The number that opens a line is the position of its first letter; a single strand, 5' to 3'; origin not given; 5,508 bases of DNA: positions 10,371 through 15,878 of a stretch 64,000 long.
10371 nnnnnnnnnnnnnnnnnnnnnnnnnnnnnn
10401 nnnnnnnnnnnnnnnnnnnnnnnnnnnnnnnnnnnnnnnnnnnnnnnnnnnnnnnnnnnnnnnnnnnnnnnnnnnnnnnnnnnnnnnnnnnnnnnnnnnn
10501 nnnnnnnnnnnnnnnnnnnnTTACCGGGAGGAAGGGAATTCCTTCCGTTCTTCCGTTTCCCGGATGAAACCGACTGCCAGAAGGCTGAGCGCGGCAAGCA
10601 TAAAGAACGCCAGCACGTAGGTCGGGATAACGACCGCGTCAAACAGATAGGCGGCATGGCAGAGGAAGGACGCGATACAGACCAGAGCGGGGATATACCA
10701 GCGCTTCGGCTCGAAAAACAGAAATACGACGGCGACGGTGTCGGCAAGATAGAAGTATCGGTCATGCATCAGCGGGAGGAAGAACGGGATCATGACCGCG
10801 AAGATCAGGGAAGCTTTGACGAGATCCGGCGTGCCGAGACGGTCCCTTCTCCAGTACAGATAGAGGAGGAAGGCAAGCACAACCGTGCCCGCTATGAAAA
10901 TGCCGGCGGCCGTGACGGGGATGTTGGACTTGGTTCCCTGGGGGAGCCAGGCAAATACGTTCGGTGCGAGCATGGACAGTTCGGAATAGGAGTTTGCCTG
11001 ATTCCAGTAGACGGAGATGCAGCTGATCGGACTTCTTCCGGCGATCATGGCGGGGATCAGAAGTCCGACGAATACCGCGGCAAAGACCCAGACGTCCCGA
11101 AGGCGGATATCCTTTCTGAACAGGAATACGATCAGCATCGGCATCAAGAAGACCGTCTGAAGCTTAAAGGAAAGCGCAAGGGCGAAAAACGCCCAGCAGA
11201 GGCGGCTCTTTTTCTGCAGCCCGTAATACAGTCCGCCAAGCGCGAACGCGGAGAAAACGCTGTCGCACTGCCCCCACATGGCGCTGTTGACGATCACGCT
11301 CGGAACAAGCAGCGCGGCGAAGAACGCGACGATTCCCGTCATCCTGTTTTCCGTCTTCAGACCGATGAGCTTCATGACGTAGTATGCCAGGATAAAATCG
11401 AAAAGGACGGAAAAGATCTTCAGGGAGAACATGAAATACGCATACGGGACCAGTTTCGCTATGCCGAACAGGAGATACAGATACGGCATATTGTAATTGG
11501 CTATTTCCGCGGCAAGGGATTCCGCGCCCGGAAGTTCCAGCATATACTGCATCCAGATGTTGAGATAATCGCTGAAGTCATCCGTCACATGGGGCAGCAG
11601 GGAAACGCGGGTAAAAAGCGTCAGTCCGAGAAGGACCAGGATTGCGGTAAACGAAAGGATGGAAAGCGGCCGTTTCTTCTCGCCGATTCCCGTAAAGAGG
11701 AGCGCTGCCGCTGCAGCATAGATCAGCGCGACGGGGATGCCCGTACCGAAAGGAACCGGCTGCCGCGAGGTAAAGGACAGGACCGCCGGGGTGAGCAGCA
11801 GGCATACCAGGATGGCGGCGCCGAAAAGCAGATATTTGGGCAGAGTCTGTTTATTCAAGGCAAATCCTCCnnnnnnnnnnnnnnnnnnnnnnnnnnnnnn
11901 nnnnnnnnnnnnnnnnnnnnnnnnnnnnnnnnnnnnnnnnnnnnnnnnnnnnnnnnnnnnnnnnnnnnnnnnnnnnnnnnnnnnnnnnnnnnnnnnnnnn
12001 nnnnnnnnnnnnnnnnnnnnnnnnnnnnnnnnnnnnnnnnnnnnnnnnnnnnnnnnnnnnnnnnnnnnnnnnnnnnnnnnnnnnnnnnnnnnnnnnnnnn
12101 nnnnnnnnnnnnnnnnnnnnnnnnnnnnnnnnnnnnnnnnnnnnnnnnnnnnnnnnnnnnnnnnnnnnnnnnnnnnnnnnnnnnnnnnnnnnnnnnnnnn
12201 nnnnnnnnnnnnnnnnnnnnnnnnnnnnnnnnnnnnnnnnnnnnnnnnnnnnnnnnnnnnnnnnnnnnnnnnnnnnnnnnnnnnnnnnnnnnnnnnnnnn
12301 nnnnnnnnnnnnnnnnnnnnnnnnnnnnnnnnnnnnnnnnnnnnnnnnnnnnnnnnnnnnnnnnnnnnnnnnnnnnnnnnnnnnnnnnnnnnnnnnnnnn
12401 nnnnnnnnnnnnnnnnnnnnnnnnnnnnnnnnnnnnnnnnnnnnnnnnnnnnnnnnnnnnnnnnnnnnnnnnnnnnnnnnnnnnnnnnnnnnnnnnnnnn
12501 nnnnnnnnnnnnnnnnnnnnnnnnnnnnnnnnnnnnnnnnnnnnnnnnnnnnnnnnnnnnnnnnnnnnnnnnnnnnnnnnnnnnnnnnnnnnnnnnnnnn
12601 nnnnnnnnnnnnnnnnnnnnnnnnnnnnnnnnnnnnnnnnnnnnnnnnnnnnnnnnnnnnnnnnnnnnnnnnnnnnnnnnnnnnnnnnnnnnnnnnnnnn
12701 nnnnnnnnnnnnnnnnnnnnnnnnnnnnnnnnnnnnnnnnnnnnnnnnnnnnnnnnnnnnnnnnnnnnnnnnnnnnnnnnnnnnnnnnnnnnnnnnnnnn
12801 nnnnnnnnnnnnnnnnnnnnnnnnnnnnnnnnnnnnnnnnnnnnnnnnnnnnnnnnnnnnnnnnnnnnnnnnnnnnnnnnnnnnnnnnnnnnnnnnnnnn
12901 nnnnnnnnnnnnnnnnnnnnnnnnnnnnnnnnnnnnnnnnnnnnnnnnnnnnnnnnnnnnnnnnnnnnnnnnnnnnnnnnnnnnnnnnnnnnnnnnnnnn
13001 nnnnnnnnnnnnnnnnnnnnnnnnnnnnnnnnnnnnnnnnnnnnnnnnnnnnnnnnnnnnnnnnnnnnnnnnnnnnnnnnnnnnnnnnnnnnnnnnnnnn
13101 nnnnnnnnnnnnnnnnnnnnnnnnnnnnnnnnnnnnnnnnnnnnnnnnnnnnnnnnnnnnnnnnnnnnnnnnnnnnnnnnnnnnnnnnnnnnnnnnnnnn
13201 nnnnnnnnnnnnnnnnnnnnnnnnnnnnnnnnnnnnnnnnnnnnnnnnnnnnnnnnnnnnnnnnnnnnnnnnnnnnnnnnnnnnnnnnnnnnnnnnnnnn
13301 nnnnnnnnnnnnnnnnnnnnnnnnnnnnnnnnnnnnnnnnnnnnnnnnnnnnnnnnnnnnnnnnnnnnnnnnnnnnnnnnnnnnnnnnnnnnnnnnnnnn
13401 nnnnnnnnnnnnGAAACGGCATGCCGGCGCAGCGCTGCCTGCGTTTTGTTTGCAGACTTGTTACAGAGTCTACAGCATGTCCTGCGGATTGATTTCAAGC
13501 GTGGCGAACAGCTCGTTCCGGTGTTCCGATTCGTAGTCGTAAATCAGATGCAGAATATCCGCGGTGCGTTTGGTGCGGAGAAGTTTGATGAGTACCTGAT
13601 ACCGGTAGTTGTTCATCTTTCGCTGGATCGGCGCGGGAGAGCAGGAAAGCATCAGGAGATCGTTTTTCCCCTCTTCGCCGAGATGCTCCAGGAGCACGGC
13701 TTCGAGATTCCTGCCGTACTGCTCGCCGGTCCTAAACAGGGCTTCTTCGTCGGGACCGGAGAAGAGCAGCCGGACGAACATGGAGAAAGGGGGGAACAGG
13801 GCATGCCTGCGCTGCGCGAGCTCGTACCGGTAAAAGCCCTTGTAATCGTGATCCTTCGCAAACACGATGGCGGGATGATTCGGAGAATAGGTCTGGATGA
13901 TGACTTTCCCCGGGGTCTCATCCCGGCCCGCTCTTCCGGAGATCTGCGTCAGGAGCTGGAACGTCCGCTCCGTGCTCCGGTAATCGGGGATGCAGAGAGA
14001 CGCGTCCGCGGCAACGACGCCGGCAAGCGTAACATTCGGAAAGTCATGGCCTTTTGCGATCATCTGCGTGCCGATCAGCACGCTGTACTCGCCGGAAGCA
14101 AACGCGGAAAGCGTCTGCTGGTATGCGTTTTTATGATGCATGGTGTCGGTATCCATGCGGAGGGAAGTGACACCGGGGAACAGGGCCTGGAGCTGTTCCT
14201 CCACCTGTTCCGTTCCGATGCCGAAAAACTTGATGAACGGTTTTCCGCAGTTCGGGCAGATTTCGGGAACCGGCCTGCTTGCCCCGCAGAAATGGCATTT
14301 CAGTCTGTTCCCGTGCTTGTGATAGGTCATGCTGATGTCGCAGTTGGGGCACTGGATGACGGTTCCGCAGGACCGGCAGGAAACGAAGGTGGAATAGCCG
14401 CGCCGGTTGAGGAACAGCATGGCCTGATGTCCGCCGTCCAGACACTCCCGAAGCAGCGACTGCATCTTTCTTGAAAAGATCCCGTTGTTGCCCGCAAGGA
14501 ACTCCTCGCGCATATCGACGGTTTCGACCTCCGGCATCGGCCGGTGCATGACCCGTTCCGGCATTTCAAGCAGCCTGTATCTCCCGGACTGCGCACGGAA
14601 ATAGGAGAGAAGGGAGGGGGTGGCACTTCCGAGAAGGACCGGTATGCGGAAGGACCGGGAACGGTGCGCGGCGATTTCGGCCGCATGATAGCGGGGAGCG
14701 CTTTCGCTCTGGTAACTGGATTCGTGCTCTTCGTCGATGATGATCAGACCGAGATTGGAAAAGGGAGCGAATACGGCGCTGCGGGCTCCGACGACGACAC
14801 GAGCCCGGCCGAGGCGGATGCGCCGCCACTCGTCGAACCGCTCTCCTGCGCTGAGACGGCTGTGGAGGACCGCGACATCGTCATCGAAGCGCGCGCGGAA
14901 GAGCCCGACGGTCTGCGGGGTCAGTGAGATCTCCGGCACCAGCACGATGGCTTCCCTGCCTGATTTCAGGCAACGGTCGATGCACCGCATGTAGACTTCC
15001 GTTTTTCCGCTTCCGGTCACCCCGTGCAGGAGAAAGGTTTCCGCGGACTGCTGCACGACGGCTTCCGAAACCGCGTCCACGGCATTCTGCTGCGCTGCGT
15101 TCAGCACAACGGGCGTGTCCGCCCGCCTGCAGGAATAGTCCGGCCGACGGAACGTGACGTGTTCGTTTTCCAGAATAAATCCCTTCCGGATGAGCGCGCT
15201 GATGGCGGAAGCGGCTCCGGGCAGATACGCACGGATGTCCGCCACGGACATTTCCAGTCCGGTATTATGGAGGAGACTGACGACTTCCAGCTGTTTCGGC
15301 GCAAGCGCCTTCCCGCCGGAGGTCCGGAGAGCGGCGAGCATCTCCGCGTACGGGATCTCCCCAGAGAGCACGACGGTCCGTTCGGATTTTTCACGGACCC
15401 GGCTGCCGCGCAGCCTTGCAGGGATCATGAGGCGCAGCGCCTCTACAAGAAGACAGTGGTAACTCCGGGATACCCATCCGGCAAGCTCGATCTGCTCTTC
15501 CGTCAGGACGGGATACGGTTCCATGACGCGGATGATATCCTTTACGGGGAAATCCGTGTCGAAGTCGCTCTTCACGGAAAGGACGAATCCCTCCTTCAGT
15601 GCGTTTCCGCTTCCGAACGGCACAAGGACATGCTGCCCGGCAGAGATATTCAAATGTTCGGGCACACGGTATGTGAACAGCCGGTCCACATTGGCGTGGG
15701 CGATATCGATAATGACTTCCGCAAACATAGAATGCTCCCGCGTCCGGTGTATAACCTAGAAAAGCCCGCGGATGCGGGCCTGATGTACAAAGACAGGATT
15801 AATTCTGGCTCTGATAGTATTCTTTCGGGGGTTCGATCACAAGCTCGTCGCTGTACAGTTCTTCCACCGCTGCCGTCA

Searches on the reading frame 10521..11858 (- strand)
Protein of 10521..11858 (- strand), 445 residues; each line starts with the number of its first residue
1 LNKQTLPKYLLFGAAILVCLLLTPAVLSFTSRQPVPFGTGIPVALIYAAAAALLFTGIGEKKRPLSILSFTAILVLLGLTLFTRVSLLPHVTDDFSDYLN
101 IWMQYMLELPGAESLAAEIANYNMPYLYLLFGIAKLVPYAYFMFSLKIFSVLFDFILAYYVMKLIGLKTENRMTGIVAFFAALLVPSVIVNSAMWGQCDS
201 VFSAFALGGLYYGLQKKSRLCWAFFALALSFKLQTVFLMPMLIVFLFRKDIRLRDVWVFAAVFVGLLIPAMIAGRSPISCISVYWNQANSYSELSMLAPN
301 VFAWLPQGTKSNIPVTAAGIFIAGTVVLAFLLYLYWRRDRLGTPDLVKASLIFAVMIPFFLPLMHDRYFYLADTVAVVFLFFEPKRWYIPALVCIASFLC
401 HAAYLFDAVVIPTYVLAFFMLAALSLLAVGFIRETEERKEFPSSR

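Call 14: search_protein_families(library=pfam, proteins=[window:10521-11858:-], max_evalue=0.01)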
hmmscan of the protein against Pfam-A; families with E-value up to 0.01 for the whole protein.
window:10521-11858:- (445 aa): 1 family
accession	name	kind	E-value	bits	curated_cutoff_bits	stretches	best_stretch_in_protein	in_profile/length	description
PF04241.20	DUF423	-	0.00013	22.5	25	0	284-335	20-70/86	Protein of unknown function (DUF423)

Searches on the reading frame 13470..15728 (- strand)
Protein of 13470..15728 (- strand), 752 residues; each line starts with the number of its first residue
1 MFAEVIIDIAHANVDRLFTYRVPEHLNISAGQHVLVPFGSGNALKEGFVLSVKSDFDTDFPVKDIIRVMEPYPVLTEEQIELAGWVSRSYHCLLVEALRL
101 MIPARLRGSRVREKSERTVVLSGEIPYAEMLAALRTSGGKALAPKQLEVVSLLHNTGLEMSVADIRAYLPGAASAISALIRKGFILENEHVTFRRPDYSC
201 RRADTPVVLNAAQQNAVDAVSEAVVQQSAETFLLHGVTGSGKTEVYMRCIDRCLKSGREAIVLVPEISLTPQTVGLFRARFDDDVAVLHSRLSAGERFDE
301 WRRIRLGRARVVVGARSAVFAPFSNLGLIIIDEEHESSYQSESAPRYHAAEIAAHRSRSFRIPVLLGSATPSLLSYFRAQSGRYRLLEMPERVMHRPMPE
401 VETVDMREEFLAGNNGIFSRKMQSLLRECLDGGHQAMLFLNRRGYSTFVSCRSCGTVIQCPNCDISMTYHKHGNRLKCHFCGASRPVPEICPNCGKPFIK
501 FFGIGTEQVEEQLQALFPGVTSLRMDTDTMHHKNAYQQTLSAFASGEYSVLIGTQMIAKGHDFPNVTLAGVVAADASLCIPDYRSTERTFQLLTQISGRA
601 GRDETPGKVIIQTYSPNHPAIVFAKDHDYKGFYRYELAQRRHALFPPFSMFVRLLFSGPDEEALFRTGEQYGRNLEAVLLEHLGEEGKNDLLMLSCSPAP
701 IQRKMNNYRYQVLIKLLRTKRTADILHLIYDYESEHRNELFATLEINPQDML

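Call 14: search_protein_families(library=pfam, proteins=[window:13470-15728:-], max_evalue=0.01)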
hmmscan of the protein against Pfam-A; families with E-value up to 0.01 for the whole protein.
window:13470-15728:- (752 aa): 8 families
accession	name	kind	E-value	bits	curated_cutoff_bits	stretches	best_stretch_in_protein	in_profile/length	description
PF17764.6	PriA_3primeBD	-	1.2e-24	86.5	22.7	1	4-103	1-96/96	3'DNA-binding domain (3'BD)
PF04851.21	ResIII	-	9.8e-18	65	22.5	1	208-372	3-163/164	Type III restriction enzyme, res subunit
PF00270.35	DEAD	-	1.1e-17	64.8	26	1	212-372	3-161/167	DEAD/DEAH box helicase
PF18319.7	Zn_ribbon_PriA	-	3.1e-13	49.9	26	1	460-486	1-27/27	PriA DNA helicase Cys-rich region (CRR) domain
PF18074.6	PriA_C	-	5.2e-11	43.7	26.9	1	647-748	1-95/95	Primosomal protein N C-terminal domain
PF00271.37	Helicase_C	-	4.7e-10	40.1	23.5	1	507-602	26-108/110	Helicase conserved C-terminal domain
PF05970.20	PIF1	-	0.0003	20.9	25.9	1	209-263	2-55/223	PIF1-like helicase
PF07191.17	Zn_ribbon_6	-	0.00038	20.8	25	1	458-498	1-39/67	Double zinc ribbon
